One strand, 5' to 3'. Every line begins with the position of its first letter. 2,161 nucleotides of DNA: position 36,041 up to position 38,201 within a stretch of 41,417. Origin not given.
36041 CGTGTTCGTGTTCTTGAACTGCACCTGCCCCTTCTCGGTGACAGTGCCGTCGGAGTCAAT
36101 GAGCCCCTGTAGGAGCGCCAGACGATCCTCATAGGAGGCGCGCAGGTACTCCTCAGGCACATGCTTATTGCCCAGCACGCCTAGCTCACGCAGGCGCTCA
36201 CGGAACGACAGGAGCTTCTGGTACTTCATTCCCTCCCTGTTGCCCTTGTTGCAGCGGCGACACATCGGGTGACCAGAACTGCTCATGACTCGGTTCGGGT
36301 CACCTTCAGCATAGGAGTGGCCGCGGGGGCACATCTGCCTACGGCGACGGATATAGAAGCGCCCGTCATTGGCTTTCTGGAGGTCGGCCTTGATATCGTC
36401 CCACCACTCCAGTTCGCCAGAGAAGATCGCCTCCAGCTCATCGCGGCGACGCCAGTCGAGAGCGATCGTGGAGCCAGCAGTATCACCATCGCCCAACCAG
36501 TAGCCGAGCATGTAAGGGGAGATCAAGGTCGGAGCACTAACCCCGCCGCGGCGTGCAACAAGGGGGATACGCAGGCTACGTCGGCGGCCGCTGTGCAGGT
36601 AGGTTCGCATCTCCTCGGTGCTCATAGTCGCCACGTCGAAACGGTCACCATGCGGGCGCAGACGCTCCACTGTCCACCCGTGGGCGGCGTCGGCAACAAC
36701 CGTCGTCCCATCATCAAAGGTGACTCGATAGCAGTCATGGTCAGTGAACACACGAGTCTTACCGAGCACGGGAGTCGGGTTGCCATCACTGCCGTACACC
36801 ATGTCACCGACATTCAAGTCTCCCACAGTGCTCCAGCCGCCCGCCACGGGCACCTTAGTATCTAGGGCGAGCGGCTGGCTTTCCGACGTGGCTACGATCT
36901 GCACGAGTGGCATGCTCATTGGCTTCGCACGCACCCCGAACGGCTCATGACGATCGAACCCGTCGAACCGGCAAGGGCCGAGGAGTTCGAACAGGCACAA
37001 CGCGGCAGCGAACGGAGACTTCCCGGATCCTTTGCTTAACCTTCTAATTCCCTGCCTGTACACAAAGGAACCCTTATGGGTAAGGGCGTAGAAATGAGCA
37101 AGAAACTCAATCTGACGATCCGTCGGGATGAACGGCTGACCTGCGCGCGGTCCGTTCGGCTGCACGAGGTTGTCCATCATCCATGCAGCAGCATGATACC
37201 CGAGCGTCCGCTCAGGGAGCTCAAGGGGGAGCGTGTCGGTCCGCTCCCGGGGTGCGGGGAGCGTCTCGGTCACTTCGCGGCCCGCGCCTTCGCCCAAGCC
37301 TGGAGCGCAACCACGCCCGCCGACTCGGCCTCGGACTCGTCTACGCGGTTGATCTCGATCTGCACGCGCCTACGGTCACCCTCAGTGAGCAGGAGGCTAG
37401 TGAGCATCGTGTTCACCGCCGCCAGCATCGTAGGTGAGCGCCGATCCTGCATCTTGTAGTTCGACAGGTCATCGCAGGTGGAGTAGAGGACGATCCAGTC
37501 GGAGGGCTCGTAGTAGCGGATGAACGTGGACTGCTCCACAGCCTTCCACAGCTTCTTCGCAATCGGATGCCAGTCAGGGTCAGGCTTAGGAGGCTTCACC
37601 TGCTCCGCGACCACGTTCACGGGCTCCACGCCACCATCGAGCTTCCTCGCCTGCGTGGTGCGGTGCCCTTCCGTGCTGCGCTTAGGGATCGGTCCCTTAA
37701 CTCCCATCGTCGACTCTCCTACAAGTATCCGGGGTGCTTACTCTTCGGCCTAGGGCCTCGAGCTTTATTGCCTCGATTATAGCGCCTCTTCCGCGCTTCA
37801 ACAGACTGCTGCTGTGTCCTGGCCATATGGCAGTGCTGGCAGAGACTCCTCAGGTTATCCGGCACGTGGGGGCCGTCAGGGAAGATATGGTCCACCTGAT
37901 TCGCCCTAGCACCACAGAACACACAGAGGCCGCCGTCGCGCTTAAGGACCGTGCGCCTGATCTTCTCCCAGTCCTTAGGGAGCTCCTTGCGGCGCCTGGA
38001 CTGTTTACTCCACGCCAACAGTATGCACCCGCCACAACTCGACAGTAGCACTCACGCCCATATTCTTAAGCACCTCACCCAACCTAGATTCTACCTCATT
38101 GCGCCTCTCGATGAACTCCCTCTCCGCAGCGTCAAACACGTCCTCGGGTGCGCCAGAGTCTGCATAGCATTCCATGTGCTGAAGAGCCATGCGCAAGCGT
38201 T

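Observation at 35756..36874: Class-3-type (Trp-Cys-Thr) intein with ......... homing endonuclease splitting the terminase large subunit ATPase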

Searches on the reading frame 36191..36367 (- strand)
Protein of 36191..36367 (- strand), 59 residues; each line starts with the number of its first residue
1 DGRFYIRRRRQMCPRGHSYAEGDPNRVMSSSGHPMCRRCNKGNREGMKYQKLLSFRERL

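Call 26: search_protein_families(library=pfam, proteins=[window:36191-36367:-], max_evalue=10)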
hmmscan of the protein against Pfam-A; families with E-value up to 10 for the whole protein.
seq(59 aa): 1 family
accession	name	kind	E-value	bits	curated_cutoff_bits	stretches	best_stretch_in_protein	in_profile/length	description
PF21362.3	Sina_RING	-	0.034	14.7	29.3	1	30-41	16-27/35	E3 ubiquitin-protein ligase sina/sinah, RING finger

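Call 42: search_dna_similar(query=window:36206-36364:-, collection=phages, mode=protein, max_evalue=1, max_rows=30)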
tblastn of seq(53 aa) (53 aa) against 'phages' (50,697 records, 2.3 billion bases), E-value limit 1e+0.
No match.

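Call 50: search_protein_representatives(alignment_id=A5)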
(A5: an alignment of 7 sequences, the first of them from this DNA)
Query: 7 sequences, 45 profile positions. Proteins with E-value up to 0.001 (for the whole library): 36; up to 1e-10: 3; up to 1e-30: 0. The best 36 are listed.
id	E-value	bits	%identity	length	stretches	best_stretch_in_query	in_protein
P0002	2.4e-16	75.2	-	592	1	2-45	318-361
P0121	4.6e-16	74.3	-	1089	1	1-45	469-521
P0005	9.1e-15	70.1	-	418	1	1-45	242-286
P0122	1.5e-10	56.6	-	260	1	4-45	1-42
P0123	1.7e-10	56.5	-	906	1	1-45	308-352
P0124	2.2e-07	46.5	-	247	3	13-43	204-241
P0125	7.6e-07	44.8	-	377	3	10-42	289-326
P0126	9.7e-07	44.4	-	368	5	27-38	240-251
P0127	2.9e-06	42.9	-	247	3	12-42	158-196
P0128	4.0e-06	42.5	-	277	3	13-39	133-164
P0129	6.5e-06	41.8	-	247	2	7-36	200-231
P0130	1.6e-05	40.6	-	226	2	9-41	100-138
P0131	2.8e-05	39.8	-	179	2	13-40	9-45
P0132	5.0e-05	39.0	-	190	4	13-44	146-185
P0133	1.3e-04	37.6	-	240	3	12-39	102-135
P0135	1.4e-04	37.6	-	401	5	10-41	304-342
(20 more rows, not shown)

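Call 51: search_protein_families(library=pfam, proteins=[P0124, P0125, P0126, P0127, P0128, P0130, P0132, P0135, P0121, P0123], max_evalue=0.01)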
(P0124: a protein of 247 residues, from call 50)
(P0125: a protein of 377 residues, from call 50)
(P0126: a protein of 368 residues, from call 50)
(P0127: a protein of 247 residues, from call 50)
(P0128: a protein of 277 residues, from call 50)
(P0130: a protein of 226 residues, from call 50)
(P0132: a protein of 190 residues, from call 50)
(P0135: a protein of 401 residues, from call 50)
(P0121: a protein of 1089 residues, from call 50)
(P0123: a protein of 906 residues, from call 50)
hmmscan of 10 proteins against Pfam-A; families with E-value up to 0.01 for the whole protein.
P0124 (247 aa): 1 family
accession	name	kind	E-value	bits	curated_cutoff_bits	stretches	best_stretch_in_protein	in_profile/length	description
PF13392.12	HNH_3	-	4.2e-11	42.7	24.8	1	54-95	3-44/46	HNH endonuclease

P0125 (377 aa): 1 family
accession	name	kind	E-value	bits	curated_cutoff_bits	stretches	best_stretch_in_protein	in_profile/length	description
PF13392.12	HNH_3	-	8.1e-18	64.2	24.8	2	233-276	2-45/46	HNH endonuclease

P0126 (368 aa): 0 families

P0127 (247 aa): 1 family
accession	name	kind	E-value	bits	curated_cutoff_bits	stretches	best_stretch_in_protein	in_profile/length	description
PF13392.12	HNH_3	-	0.0018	18.3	24.8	1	53-85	3-35/46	HNH endonuclease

P0128 (277 aa): 1 family
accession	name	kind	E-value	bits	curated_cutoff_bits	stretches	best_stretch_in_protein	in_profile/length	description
PF13392.12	HNH_3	-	0.00022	21.3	24.8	1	56-87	4-30/46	HNH endonuclease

P0130 (226 aa): 1 family
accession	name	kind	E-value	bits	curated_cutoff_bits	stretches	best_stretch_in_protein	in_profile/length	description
PF13392.12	HNH_3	-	6.7e-11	42.1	24.8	1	46-88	3-45/46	HNH endonuclease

P0132 (190 aa): 0 families

P0135 (401 aa): 2 families
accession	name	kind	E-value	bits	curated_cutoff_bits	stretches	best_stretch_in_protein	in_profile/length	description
PF13392.12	HNH_3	-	0.0029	17.6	24.8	1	96-140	2-46/46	HNH endonuclease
PF05551.17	zf-His_Me_endon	-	0.0052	17.4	27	1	104-151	56-103/131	Zinc-binding loop region of homing endonuclease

P0121 (1089 aa): 2 families
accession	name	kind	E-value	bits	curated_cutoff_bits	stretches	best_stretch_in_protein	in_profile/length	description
PF14528.11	LAGLIDADG_3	-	6e-05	23.7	22.5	1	550-591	3-47/82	LAGLIDADG-like domain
PF05204.19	Hom_end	-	0.003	18.1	21.1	1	538-593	2-59/110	Homing endonuclease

P0123 (906 aa): 3 families
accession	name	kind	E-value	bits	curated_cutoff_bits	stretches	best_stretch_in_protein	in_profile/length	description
PF14528.11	LAGLIDADG_3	-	7.7e-08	32.9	22.5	1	380-425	5-53/82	LAGLIDADG-like domain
PF05204.19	Hom_end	-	1.2e-05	25.8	21.1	1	376-420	12-58/110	Homing endonuclease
PF20441.4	TerL_nuclease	-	1.4e-05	24.8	24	1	770-883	177-278/286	Terminase large subunit, endonuclease domain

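Call 56: search_protein_families(library=ncbifam, proteins=[P0128, P0135, P0132, P0124], max_evalue=0.01)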
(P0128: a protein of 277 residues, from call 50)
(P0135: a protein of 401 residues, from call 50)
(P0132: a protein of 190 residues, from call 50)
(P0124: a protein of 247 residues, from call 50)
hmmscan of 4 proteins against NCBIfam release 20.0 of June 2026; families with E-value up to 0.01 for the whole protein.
P0128 (277 aa): 0 families

P0135 (401 aa): 0 families

P0132 (190 aa): 0 families

P0124 (247 aa): 0 families

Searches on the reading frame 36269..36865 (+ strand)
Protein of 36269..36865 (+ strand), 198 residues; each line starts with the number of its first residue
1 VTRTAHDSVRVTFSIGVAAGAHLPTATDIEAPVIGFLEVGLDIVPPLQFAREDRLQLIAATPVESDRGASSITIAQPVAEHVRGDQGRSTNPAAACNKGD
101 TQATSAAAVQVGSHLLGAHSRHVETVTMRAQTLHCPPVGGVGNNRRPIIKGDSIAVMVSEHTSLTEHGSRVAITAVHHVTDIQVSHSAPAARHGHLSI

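Call 64: search_protein_families(library=pfam, proteins=[window:36269-36865:+], max_evalue=0.1)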
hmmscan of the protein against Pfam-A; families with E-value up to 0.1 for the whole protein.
window:36269-36865:+ (198 aa): 1 family
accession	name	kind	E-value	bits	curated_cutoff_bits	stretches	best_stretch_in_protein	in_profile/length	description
PF21634.3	MOV-10_beta-barrel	-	0.008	16.1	23.6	1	124-180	4-62/88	Helicase MOV-10, beta-barrel domain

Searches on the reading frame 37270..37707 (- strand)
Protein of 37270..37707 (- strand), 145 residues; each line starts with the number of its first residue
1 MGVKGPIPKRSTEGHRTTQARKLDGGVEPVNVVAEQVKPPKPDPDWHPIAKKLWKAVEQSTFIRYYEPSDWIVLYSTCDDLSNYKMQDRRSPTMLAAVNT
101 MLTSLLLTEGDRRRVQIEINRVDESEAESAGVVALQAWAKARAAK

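Call 22: search_protein_families(library=pfam, proteins=[window:37270-37707:-], max_evalue=0.1)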
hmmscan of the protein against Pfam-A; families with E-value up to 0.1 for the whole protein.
window:37270-37707:- (145 aa): 1 family
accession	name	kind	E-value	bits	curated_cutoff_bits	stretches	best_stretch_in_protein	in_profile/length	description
PF25673.1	Terminase_7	-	7.4e-38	130.1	27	1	4-141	2-137/139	Phage terminase small subunit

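Call 23: search_protein_families(library=phrogs, proteins=[window:37270-37707:-], max_evalue=0.001)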
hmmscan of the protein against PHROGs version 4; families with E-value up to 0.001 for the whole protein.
window:37270-37707:- (145 aa): 1 family
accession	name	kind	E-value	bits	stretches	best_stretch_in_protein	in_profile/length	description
phrog_226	-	tail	5.5e-32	111.8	1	1-135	1-136/157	minor tail protein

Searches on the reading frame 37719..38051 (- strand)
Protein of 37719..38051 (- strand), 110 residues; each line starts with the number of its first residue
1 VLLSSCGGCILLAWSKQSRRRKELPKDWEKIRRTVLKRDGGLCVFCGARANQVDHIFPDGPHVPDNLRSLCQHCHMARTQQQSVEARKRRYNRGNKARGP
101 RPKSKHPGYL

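Call 22: search_protein_families(library=pfam, proteins=[window:37719-38051:-], max_evalue=0.1)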
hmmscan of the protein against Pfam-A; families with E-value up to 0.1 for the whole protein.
window:37719-38051:- (110 aa): 4 families
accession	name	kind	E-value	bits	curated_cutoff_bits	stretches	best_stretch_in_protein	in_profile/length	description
PF01844.29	HNH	-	3.6e-06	27.5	21.4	1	43-80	1-46/47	HNH endonuclease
PF14279.12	HNH_5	-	0.0014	19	27.5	1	43-80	1-45/56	HNH endonuclease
PF06689.19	zf-C4_ClpX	-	0.089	13.1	27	1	43-62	3-21/39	ClpX C4-type zinc finger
PF02945.21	Endonuclease_7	-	0.1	13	23.6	0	29-77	12-62/82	Recombination endonuclease VII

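Call 23: search_protein_families(library=phrogs, proteins=[window:37719-38051:-], max_evalue=0.001)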
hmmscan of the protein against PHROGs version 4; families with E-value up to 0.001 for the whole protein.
window:37719-38051:- (110 aa): 24 families
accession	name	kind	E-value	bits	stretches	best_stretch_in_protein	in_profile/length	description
phrog_333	-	DNA, RNA and nucleotide metabolism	3e-25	90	1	16-109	9-104/138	HNH endonuclease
phrog_589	-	DNA, RNA and nucleotide metabolism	2.2e-16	61.1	1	16-95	67-155/179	HNH endonuclease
phrog_144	-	DNA, RNA and nucleotide metabolism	4.1e-16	60.1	1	17-89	61-143/175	HNH endonuclease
phrog_4581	-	head and packaging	1.8e-14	54.9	1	26-91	51-120/395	terminase small subunit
phrog_7785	-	DNA, RNA and nucleotide metabolism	2.9e-13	51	1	16-98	49-133/147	HNH endonuclease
phrog_5956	-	DNA, RNA and nucleotide metabolism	1.5e-11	45.1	1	3-90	21-119/138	HNH endonuclease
phrog_119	-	DNA, RNA and nucleotide metabolism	1.9e-11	44.4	1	15-90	178-266/443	HNH endonuclease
phrog_1271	-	DNA, RNA and nucleotide metabolism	1.3e-10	42.3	1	17-94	242-330/361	HNH endonuclease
phrog_2323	-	DNA, RNA and nucleotide metabolism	9.2e-09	36.3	1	18-88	14-93/113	HNH endonuclease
phrog_6050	-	DNA, RNA and nucleotide metabolism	8.9e-08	32.3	1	30-85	301-364/402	HNH endonuclease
phrog_1035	-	DNA, RNA and nucleotide metabolism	4.4e-07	31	1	14-90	130-222/271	endonuclease VII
phrog_24030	-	DNA, RNA and nucleotide metabolism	7.6e-07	29.7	1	29-80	7-64/342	RNA ligase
phrog_5718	-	DNA, RNA and nucleotide metabolism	1.9e-06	28.1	1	21-89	109-184/394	HNH endonuclease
phrog_338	-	DNA, RNA and nucleotide metabolism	2e-06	28.4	1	16-85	182-266/340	HNH endonuclease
phrog_2118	-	DNA, RNA and nucleotide metabolism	5.4e-06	27.2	1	16-90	152-233/301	HNH endonuclease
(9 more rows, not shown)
